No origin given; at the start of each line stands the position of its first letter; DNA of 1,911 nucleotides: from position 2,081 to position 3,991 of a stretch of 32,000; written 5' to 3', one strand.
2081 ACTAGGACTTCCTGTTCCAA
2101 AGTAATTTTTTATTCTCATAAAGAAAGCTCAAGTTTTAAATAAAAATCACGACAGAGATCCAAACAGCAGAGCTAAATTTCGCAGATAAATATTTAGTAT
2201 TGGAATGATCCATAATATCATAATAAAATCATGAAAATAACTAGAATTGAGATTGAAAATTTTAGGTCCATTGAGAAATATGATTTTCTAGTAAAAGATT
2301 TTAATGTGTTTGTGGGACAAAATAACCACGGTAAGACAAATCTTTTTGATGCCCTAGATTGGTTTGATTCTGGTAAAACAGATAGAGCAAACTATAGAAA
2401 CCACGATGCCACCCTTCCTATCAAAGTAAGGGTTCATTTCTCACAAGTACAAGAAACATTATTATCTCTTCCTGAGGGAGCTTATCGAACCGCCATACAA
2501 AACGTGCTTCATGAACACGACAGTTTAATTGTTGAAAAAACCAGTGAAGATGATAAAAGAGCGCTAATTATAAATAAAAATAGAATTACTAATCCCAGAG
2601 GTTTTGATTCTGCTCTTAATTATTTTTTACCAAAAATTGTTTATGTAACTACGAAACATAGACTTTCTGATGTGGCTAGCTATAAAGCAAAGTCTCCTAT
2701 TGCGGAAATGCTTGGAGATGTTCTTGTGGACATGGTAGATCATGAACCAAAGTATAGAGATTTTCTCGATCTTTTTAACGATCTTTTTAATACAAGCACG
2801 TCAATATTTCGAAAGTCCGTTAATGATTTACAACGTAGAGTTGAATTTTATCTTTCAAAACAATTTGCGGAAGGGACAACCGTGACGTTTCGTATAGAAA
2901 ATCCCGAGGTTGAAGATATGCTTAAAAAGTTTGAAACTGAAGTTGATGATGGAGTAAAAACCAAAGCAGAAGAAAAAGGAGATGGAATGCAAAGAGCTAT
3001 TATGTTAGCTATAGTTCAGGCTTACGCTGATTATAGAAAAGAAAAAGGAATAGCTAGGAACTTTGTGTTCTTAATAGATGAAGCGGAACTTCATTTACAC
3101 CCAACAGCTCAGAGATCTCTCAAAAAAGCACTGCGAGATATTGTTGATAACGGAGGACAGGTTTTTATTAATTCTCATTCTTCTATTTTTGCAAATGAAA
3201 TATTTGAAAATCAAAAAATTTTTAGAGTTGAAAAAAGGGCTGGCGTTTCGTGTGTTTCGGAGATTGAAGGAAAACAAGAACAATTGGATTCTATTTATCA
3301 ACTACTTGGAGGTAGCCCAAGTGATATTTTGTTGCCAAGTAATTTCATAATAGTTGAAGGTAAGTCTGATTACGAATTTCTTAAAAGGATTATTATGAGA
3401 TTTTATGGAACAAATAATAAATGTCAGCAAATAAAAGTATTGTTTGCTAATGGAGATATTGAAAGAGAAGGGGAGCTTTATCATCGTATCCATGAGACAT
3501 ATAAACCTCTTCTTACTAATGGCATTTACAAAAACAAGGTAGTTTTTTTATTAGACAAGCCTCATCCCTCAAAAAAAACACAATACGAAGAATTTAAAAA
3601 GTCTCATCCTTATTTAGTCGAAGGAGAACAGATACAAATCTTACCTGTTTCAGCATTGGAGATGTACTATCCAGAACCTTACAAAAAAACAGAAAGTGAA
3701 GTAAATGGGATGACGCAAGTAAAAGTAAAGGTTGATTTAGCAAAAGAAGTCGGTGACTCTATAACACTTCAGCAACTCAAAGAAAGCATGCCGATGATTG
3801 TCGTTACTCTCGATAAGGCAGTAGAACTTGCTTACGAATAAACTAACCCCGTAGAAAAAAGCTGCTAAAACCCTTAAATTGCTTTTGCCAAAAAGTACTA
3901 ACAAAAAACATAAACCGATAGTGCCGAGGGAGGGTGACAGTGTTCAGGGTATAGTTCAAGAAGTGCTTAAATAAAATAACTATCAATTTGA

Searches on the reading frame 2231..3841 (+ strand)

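Call 72: search_protein_families(library=pfam, proteins=[window:2231-3841:+], max_evalue=0.001)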
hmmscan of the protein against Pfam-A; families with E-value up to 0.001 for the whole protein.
window:2231-3841:+ (536 aa): 5 families
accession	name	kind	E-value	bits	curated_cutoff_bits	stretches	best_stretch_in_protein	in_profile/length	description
PF13175.12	AAA_15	-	6.2e-34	118.6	32.1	2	216-321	291-374/374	AAA ATPase domain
PF13304.12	AAA_21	-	1e-17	65.7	27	1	24-318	1-300/304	AAA domain, putative AbiEii toxin, Type IV TA system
PF11398.14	DUF2813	-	6.7e-10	39.3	21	1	1-64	1-64/372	Protein of unknown function (DUF2813)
PF02463.25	SMC_N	-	1.1e-09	38.5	40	1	3-335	2-216/220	RecF/RecN/SMC N terminal domain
PF13476.12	AAA_23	-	3.9e-06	28.1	27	1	5-71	1-68/201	AAA domain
